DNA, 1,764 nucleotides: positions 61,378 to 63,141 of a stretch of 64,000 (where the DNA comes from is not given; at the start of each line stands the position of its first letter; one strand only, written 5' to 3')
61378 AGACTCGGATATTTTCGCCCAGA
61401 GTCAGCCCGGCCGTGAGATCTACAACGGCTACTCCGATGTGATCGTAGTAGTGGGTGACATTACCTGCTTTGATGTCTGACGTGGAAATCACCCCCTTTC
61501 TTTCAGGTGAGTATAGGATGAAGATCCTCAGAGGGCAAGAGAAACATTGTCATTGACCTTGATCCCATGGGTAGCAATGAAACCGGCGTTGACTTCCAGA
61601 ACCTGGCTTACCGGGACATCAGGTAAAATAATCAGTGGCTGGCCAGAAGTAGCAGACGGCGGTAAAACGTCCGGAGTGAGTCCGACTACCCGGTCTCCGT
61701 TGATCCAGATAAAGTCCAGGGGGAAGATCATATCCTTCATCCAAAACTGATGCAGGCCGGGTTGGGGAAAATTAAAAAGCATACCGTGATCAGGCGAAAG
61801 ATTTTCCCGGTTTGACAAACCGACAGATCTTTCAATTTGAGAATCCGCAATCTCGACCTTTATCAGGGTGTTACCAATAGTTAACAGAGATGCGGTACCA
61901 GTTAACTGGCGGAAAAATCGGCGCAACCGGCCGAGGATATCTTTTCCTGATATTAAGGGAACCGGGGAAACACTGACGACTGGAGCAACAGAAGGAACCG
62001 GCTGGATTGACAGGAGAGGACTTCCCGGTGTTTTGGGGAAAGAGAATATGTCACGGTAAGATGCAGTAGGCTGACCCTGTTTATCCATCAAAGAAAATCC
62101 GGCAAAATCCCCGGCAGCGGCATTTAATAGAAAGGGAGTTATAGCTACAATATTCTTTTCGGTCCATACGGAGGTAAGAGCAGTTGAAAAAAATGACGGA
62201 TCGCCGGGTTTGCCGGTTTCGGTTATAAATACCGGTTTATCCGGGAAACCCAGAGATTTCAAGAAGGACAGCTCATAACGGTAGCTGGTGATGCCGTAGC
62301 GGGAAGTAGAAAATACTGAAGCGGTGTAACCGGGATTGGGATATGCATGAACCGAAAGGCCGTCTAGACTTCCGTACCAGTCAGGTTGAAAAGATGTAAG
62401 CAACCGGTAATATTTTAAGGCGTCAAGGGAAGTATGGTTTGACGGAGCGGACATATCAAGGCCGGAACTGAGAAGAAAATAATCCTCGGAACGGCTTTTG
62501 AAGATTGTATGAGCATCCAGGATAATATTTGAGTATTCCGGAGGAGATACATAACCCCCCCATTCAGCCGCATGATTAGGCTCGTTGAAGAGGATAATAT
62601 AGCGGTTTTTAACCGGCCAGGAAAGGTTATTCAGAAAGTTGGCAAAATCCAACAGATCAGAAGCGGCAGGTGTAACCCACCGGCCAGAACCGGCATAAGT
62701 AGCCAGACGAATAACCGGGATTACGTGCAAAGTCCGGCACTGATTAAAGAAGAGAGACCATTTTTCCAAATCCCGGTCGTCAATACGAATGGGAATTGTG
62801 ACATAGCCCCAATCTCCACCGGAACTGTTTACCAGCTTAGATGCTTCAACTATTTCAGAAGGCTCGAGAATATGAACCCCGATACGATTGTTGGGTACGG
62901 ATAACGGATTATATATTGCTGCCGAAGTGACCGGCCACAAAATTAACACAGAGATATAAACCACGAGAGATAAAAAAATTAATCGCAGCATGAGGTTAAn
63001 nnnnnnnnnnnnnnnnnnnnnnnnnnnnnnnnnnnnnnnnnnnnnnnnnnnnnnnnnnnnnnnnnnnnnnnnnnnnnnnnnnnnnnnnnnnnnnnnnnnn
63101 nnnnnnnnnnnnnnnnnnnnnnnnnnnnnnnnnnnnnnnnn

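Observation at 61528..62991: Secreted clan GH-A glycoside hydrolase fused to a C-terminal DUF192 domain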

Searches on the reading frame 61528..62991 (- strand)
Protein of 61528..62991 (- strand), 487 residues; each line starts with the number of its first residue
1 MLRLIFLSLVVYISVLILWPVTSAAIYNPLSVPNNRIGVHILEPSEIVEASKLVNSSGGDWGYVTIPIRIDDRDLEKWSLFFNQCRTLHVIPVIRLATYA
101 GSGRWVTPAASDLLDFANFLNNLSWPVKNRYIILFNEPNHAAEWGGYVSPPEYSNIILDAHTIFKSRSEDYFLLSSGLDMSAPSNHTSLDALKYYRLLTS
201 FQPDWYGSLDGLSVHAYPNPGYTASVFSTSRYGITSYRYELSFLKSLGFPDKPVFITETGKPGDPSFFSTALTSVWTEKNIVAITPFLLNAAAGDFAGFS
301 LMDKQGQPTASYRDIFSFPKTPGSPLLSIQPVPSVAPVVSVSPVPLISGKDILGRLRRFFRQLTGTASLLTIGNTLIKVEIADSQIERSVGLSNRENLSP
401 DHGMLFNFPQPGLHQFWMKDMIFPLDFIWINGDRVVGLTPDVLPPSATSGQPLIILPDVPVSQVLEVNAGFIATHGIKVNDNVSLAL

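Call 3: search_protein_families(library=pfam, proteins=[window:61528-62991:-], max_evalue=10)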
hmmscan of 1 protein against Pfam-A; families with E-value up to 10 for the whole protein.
window:61528-62991:- (487 aa): 1 family
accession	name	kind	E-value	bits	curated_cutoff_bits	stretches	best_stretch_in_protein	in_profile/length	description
PF02643.20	DUF192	-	8.8e-27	93.5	27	1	377-484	1-95/96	Uncharacterized ACR, COG1430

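Call 4: search_protein_families(library=ncbifam, proteins=[window:61528-62991:-], max_evalue=10)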
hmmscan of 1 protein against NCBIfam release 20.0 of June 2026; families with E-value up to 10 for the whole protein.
window:61528-62991:- (487 aa): 1 family
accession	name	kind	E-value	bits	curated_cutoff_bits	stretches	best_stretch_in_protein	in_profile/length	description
NF002996.0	PRK03760.1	equivalog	0.0093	15.8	146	1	375-483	12-114/121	hypothetical protein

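Call 5: search_solved_structures(query=window:61528-62991:-, max_evalue=10, show_alignments=3)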
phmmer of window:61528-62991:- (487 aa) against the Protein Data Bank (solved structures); distinct sequences matched with E-value up to 10: 2.
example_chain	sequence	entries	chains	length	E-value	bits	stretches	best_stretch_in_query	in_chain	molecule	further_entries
3pjy_A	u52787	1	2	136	3e-12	49.4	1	377-483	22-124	Hypothetical signal peptide protein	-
3m7a_A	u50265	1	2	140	5.2e-11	45.3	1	371-483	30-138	uncharacterized protein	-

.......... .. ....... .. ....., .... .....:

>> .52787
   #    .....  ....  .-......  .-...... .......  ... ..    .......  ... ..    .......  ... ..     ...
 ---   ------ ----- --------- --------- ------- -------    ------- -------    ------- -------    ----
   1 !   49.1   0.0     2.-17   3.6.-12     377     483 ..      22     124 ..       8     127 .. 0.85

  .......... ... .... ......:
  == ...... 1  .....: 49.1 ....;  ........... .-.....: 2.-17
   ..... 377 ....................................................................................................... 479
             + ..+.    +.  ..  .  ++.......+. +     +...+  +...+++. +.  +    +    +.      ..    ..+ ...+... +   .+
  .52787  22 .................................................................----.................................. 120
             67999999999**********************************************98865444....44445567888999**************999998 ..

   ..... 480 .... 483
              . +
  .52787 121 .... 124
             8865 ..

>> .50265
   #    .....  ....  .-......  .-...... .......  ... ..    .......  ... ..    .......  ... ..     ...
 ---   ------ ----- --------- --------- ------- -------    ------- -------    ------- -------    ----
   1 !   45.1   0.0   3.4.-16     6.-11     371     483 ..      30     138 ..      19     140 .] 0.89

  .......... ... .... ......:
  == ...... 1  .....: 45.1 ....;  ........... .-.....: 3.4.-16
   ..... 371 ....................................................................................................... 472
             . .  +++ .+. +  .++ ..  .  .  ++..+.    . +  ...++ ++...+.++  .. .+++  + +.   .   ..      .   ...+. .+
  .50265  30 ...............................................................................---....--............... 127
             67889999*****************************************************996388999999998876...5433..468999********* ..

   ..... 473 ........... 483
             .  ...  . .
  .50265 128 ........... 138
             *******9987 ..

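Call 6: find_homologous_proteins(query=window:61528-62991:-, max_evalue=0.001)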
Query window:61528-62991:- (487 aa): 3575 proteins with E <= 0.001 among 8000 candidates; the best 120 are listed.
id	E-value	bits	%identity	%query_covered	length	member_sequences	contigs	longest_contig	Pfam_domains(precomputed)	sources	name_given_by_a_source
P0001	0.0e+0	1100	100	100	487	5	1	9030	PF02643.21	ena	-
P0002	1.4e-174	600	55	100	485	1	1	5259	PF02643.21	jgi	jgi:uncharacterized membrane protein (UPF0127 family)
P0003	1.7e-174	599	57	100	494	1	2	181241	PF02643.21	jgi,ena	jgi:hypothetical protein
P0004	3.4e-174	598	57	100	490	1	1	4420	PF02643.21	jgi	jgi:uncharacterized membrane protein (UPF0127 family)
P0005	1.1e-173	597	56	95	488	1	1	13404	PF02643.21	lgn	-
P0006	6.0e-173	594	57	99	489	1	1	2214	PF02643.21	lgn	-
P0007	7.9e-173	594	56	97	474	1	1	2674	PF02643.21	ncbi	-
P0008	6.0e-172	591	56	99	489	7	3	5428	PF02643.21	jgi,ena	-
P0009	1.7e-171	590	56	98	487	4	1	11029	PF02643.21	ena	-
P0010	9.1e-171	587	56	100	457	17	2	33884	PF02643.21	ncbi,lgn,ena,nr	ncbi:hypothetical protein A3H89_04135 [Candidatus Amesbacteria bacterium RIFCSPLOWO2_02_FULL_48_11]|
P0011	1.7e-170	586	56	100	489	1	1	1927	PF02643.21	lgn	-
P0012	1.8e-170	586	57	95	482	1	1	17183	PF02643.21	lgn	-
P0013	3.4e-170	585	56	98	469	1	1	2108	PF02643.21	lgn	-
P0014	3.7e-170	585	57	95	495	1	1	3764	PF02643.21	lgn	-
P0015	1.1e-169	584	55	99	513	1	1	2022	PF02643.21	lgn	-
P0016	1.6e-169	583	57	95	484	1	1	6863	PF02643.21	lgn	-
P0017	4.8e-169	581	55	99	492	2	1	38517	PF02643.21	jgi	jgi:uncharacterized membrane protein (UPF0127 family)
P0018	5.4e-169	581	55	97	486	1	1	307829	PF02643.21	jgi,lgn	-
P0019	1.0e-168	580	53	99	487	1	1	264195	PF02643.21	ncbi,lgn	-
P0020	5.2e-167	575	55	98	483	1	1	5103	PF02643.21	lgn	-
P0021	8.4e-167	574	55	94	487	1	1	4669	PF02643.21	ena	-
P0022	1.1e-166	574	55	99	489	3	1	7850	PF02643.21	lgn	-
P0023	1.3e-166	573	53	99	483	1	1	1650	PF02643.21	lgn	-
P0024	1.5e-166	573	56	94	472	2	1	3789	PF02643.21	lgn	-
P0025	1.8e-166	573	55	98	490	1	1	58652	PF02643.21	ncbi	-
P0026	2.8e-166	572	55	98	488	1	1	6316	PF02643.21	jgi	-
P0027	5.0e-166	572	57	95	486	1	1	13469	PF02643.21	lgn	-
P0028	9.4e-166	571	56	99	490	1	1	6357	PF02643.21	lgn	-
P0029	1.5e-165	570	52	99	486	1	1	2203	PF02643.21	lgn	-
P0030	1.2e-164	567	55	94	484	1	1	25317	PF02643.21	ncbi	-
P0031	2.4e-164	566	55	98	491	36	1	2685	PF02643.21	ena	-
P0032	2.5e-164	566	54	94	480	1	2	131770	PF02643.21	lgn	-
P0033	7.2e-164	564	54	99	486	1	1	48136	PF02643.21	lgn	-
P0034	4.0e-163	562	54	98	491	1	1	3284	PF02643.21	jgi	jgi:uncharacterized protein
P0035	6.1e-163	561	54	100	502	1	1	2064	PF02643.21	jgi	jgi:uncharacterized membrane protein (UPF0127 family)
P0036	6.8e-163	561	55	95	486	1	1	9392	PF02643.21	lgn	-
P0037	2.0e-162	560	55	95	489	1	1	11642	PF02643.21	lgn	-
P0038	2.1e-162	560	57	96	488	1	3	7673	PF02643.21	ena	-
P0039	2.9e-162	559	53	99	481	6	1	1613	PF02643.21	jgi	jgi:uncharacterized membrane protein (UPF0127 family)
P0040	2.9e-162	559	53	98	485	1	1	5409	PF02643.21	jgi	-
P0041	4.0e-162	559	56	95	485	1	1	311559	PF02643.21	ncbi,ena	-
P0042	6.7e-162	558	53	99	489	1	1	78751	PF02643.21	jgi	jgi:uncharacterized protein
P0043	2.9e-161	556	52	100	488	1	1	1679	PF02643.21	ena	-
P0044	2.9e-161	556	52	100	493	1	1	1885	PF02643.21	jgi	jgi:uncharacterized membrane protein (UPF0127 family)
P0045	5.8e-161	555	53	100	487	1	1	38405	PF02643.21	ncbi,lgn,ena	-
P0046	8.6e-161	554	55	95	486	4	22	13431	PF02643.21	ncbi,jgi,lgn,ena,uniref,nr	ncbi:hypothetical protein A2899_02745 [Candidatus Amesbacteria bacterium RIFCSPLOWO2_01_FULL_49_25]|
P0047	1.9e-160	553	52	99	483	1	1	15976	PF02643.21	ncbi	-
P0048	2.3e-160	553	51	99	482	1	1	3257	PF02643.21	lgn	-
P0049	2.7e-160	553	53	98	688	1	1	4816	PF02643.21,PF02397.23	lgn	-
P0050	3.1e-160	552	52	100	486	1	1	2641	PF02643.21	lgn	-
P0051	3.8e-160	552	53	100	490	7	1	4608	PF02643.21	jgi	-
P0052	1.1e-159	551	54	95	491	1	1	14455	PF02643.21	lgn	-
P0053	1.2e-159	550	54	95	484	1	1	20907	PF02643.21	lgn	-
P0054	1.6e-159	550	53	100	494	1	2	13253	PF02643.21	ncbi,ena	ncbi:MAG: DUF192 domain-containing protein [Patescibacteria group bacterium]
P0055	2.0e-159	550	53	93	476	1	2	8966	PF02643.21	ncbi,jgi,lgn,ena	-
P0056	2.0e-159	550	52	99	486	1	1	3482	PF02643.21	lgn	-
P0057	2.2e-159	550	54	99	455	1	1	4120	PF02643.21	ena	-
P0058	3.2e-159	549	53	94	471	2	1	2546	PF02643.21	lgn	-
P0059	1.0e-158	547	54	97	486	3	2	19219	PF02643.21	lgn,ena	-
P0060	2.0e-158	546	54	95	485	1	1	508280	PF02643.21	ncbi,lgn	-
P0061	2.4e-158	546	52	99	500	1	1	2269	PF02643.21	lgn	-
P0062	4.5e-158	545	50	98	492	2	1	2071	PF02643.21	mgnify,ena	mgnify:CR=1 FL=1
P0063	8.0e-158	544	52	99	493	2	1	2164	PF02643.21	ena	-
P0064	1.2e-157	544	54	97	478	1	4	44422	PF02643.21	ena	-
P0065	1.8e-157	543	54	95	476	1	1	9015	PF02643.21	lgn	-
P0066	2.3e-157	543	54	94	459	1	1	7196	PF02643.21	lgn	-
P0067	2.8e-157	543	52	99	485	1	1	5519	PF02643.21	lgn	-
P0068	5.7e-157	542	52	99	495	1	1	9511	PF02643.21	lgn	-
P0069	1.0e-156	541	53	95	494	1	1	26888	PF02643.21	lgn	-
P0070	2.2e-156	540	52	94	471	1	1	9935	PF02643.21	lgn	-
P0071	2.3e-156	540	52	98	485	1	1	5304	PF02643.21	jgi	jgi:uncharacterized membrane protein (UPF0127 family)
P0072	2.6e-156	539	53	94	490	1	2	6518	PF02643.21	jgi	jgi:uncharacterized membrane protein (UPF0127 family)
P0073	3.4e-156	539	54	99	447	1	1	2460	PF02643.21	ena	-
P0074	5.8e-156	538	52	97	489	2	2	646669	PF02643.21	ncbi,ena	-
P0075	6.6e-156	538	51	100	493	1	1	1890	PF02643.21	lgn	-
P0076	2.7e-155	536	51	99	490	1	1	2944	PF02643.21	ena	-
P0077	5.6e-155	535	52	95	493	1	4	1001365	PF02643.21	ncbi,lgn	-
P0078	7.7e-155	535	52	100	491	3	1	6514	PF02643.21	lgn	-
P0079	8.0e-155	535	53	95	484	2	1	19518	PF02643.21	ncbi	-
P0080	1.2e-154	534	53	95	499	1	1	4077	PF02643.21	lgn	-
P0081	1.8e-154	533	51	100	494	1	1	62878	PF02643.21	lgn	-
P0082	2.8e-154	533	49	99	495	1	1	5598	PF02643.21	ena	-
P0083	8.1e-154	531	51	100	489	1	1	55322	PF02643.21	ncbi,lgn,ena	-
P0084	1.7e-153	530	53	94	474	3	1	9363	PF02643.21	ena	-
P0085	2.3e-153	530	53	97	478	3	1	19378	PF02643.21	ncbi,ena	-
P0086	7.5e-153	528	51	97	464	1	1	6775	PF02643.21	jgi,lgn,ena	-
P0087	7.9e-153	528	51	98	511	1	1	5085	PF02643.21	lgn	-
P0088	5.2e-152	525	53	95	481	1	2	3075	PF02643.21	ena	-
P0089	2.0e-151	523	53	94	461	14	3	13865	PF02643.21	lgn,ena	-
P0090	2.1e-151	523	53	94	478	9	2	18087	PF02643.21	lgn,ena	-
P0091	3.5e-151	523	51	96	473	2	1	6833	PF02643.21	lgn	-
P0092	4.2e-151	522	51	96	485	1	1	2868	PF02643.21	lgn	-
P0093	7.2e-151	522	49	99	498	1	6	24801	PF02643.21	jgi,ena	-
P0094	7.2e-151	522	52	99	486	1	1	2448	PF02643.21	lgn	-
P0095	7.2e-149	515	50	99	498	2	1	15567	PF02643.21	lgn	-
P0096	3.3e-148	513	49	100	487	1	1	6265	PF02643.21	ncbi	-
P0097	3.7e-147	509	52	94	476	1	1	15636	PF02643.21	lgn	-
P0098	4.9e-147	509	52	99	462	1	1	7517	PF02643.21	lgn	-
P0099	3.5e-146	506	51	98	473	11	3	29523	PF02643.21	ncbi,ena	-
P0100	3.0e-144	500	49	100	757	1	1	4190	PF01757.29,PF02643.21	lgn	-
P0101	1.8e-143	497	50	98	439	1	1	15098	PF02643.21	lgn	-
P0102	3.2e-143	496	49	99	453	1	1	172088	PF02643.21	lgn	-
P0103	4.5e-143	496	52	95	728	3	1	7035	PF01757.29,PF02643.21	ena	-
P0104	6.7e-143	495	52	99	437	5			PF02643.21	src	-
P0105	1.4e-142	494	52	97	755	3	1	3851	PF01757.29,PF02643.21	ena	-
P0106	1.7e-142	494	49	98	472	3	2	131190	PF02643.21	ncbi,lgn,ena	-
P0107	4.3e-142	493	50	99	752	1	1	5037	PF01757.29,PF02643.21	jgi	jgi:uncharacterized membrane protein (UPF0127 family)/peptidoglycan/LPS O-acetylase OafA/YrhL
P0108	5.1e-142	492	51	98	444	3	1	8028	PF02643.21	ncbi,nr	ncbi:DUF192 domain-containing protein [Candidatus Amesbacteria bacterium]|nr:DUF192 domain-containin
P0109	9.7e-142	491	51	99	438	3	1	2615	PF02643.21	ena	-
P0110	7.3e-141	489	52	99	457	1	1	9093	PF02643.21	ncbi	-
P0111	4.1e-140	486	50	98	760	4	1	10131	PF01757.29,PF02643.21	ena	-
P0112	5.6e-140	486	50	95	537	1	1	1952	PF02643.21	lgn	-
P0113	6.4e-140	485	49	98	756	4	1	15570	PF01757.29,PF02643.21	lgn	-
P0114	1.7e-139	484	51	99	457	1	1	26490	PF02643.21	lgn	-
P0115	2.2e-138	480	52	98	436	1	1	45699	PF02643.21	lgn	-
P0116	2.3e-137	477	50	95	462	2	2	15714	PF02643.21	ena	-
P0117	4.7e-137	476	49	98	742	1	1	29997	PF01757.29,PF02643.21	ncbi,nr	ncbi:DUF192 domain-containing protein [Candidatus Amesbacteria bacterium]|nr:DUF192 domain-containin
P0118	1.3e-136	475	49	99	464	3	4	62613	PF02643.21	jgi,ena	jgi:uncharacterized membrane protein (UPF0127 family)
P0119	2.8e-136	473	48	99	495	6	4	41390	PF02643.21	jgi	jgi:uncharacterized membrane protein (UPF0127 family)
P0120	8.0e-135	469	51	99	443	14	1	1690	PF02643.21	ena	-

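Call 17: predict_structure(alignment_id=A1)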
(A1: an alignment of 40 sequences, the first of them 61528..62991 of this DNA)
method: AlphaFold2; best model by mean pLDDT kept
length: 487 residues; sequences in the alignment: 40
mean_pLDDT: 86.4   pTM: 0.64
mean pLDDT of the five models: 86.4, 85.9, 84.7, 84.4, 82.9
residues with pLDDT >= 90: 304; 70-90: 116; 50-70: 40; < 50: 27
segments of 3 or more residues with pLDDT < 50: 22-24, 327-350
pLDDT, mean of each block of 10 residues (from residue 1): 91 83 54 76 95 82 92 93 94 88 81 94 90 94 90 96 93 94 91 95 96 91 89 93 95 93 88 91 91 87 93 88 49 37 37 65 74 96 85 90 95 87 97 98 92 87 97 98 92
secondary structure, 60 per line:
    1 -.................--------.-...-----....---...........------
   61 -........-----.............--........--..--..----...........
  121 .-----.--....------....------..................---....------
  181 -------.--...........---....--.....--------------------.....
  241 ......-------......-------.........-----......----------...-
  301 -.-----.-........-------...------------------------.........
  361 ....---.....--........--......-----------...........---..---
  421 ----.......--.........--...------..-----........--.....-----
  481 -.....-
elements in order: H2-18 E37-40 H44-54 E62-69 H75-87 E90-97 H110-121 E130-133 H150-167 E171-174 H191-201 H205-208 E211-215 H236-246 E254-259 H267-275 E281-286 H310-317 H352-364 E368-372 E375-382 H385-390 E402-412 E425-431 E434-442 E461-468 H471-475 E482-486

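Call 21: fold_search(model_id=the predicted structure, library=pdb)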
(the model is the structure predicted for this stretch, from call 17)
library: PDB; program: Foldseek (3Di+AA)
matches with E <= 10: 1583; with E <= 0.001: 237
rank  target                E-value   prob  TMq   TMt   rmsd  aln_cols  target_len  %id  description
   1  5bx9                  1.4e-11  1.00  0.44  0.51  24.2       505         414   12  Structure of PslG from Pseudomonas aeruginosa (released 2015-10-07)
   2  9g17_A                1.7e-11  1.00  0.44  0.52  24.1       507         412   12  Structure of PslG with a covalently- bound pentasaccharide (released 2025-03-05)
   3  3pjy_B                3.9e-11  1.00  0.23  0.81   1.9       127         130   29  Crystal structure of a putative transcription regulator (R01717) from Sinorhizobium meliloti 1021 at 1.55 A resolution (released 2010-12-22)
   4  3pjy_A                9.4e-11  1.00  0.23  0.82   1.8       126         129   29  Crystal structure of a putative transcription regulator (R01717) from Sinorhizobium meliloti 1021 at 1.55 A resolution (released 2010-12-22)
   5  8i0j_B                9.4e-11  1.00  0.44  0.44  26.2       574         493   11  JB13GH39P28 mutant-D41G (released 2024-04-24)
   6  4qaw_H                9.4e-11  1.00  0.41  0.37  23.6       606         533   11  Structure of modular Xyn30D from Paenibacillus barcinonensis (released 2014-10-08)
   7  4qaw_E                1.6e-10  1.00  0.39  0.37  23.4       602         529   10  Structure of modular Xyn30D from Paenibacillus barcinonensis (released 2014-10-08)
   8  4zn2_A                1.9e-10  1.00  0.44  0.52  24.4       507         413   11  Glycosyl hydrolase from Pseudomonas aeruginosa (released 2016-01-06)
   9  2bs9_A                2.3e-10  1.00  0.45  0.43  27.4       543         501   11  Native crystal structure of a GH39 beta-xylosidase XynB1 from Geobacillus stearothermophilus (released 2005-10-12)
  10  3m7a_A                2.6e-10  1.00  0.22  0.74   1.7       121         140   30  Crystal structure of Saro_0823 (YP_496102.1) a protein of unknown function from NOVOSPHINGOBIUM AROMATICIVORANS DSM 12 (released 2010-04-21)
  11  8i0j_A                2.6e-10  1.00  0.43  0.43  26.9       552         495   11  JB13GH39P28 mutant-D41G (released 2024-04-24)
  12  3kl0_C                4.1e-10  1.00  0.39  0.47  24.8       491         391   13  Crystal structure of the glucuronoxylan xylanohydrolase XynC from Bacillus subtilis (released 2010-12-08)
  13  4qaw_B                4.6e-10  1.00  0.40  0.37  25.9       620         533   10  Structure of modular Xyn30D from Paenibacillus barcinonensis (released 2014-10-08)
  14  4ekj                  4.9e-10  1.00  0.44  0.44  28.1       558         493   11  Crystal structure of a monomeric beta-xylosidase from Caulobacter crescentus CB15 (released 2012-09-26)
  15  3kl0_A                7.0e-10  1.00  0.39  0.47  24.8       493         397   12  Crystal structure of the glucuronoxylan xylanohydrolase XynC from Bacillus subtilis (released 2010-12-08)
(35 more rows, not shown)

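Call 33: find_encoding_contigs(protein=P0077, flank=8000, max_places=2)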
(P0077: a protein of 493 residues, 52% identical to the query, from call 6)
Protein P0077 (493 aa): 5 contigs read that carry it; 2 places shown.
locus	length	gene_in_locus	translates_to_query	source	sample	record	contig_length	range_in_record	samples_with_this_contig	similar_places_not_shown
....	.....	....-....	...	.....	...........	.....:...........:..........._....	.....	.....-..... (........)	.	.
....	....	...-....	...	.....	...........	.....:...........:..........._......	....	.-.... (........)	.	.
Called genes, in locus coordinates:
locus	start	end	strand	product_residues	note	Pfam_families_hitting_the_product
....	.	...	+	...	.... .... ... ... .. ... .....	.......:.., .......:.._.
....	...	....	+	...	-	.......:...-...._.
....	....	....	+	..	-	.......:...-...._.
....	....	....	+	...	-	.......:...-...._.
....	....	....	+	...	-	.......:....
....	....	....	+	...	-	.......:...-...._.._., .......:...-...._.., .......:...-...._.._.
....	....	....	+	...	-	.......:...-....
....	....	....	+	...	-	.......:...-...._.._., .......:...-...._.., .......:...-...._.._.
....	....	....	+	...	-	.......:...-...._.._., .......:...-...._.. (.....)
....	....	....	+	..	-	-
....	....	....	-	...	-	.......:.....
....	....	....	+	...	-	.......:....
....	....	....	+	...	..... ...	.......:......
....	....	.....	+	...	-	-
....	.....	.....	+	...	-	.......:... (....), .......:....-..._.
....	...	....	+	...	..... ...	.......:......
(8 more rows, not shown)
